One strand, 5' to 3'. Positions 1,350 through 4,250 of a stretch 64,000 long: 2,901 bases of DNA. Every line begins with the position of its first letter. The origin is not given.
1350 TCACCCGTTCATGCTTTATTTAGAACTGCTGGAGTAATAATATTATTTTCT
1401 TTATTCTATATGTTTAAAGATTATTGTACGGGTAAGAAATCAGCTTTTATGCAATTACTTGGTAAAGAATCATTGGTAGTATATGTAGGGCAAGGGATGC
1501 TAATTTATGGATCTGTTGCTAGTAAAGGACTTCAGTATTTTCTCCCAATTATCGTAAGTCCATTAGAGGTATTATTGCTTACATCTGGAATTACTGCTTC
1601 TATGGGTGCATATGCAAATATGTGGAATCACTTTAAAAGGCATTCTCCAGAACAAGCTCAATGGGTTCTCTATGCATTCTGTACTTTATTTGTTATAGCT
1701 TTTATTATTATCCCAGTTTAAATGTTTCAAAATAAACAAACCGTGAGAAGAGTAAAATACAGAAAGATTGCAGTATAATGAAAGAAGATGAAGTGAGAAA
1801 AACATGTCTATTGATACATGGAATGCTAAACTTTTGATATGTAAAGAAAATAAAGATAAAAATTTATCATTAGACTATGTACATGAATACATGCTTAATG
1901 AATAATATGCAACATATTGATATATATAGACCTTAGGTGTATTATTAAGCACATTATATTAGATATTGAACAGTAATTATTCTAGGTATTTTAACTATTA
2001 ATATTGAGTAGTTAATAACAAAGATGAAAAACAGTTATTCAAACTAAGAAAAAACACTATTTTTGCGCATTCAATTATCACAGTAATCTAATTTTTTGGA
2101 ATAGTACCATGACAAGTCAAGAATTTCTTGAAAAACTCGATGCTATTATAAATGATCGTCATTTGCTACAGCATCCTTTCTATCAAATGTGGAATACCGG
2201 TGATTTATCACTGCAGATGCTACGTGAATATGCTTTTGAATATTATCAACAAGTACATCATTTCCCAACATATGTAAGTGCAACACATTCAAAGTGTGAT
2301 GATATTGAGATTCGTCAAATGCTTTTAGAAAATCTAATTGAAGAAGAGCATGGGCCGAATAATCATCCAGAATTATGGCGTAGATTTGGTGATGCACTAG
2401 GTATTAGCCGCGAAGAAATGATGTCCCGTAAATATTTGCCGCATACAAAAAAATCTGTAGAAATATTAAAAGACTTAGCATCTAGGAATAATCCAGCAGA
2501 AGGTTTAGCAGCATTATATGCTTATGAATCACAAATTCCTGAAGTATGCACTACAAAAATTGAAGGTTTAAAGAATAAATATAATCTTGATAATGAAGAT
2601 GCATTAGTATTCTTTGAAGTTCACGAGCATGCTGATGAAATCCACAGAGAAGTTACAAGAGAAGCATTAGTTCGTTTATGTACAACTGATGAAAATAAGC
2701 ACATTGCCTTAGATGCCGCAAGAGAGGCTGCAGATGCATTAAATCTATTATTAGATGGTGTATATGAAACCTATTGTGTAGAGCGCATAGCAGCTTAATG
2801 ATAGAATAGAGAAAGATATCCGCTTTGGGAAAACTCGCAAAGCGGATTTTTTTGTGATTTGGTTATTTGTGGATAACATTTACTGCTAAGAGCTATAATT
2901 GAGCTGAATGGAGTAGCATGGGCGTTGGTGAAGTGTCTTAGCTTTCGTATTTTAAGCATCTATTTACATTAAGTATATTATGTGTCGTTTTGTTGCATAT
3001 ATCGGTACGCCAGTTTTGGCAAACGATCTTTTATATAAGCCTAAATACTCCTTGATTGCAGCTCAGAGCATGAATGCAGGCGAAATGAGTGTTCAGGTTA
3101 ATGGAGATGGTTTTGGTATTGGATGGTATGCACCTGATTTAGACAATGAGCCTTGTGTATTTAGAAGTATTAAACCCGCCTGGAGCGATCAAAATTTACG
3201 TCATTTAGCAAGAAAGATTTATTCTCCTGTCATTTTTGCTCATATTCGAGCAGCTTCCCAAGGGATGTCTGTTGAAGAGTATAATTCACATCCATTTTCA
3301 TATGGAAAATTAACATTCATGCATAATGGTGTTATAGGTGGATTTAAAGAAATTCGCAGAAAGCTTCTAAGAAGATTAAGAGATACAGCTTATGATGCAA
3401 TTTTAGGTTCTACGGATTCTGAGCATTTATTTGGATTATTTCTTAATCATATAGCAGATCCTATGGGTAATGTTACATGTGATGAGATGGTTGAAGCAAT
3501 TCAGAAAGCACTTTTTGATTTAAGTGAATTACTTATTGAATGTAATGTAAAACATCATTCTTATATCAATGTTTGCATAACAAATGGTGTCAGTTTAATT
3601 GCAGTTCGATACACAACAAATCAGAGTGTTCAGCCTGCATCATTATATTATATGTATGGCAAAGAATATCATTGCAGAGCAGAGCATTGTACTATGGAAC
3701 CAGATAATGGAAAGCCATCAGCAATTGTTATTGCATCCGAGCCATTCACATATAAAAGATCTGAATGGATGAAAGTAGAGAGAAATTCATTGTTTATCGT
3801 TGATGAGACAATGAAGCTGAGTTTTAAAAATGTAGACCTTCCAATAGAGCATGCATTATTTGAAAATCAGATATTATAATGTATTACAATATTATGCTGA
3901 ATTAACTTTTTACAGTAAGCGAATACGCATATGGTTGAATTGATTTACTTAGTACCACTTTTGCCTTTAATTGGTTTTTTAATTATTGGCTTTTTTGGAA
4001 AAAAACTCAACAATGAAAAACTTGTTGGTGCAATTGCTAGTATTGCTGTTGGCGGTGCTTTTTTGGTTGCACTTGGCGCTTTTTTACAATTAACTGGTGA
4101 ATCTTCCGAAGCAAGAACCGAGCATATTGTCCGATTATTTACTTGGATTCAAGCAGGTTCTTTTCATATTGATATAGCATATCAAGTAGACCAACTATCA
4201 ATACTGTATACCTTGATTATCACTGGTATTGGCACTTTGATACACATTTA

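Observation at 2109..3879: CADD-family di-iron pABA-synthase homolog paired with a stand-alone EgtC-like class II glutamine amidotransferase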

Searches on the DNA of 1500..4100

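Call 41: search_rna_families(source=window, start=1500, end=4100, threshold=evalue, max_evalue=1)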
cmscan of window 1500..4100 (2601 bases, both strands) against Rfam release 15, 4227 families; matches with E-value up to 1: 2.
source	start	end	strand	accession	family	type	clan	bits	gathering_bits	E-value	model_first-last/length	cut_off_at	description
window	2827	2863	-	RF01376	CRISPR-DR63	Gene; CRISPR;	CL00015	24.5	37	0.82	1-37/37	no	CRISPR RNA direct repeat element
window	3525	3571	+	RF02888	BtsR1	Gene; sRNA;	-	19.9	66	0.86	1-51/51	no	Bacillus sRNA 1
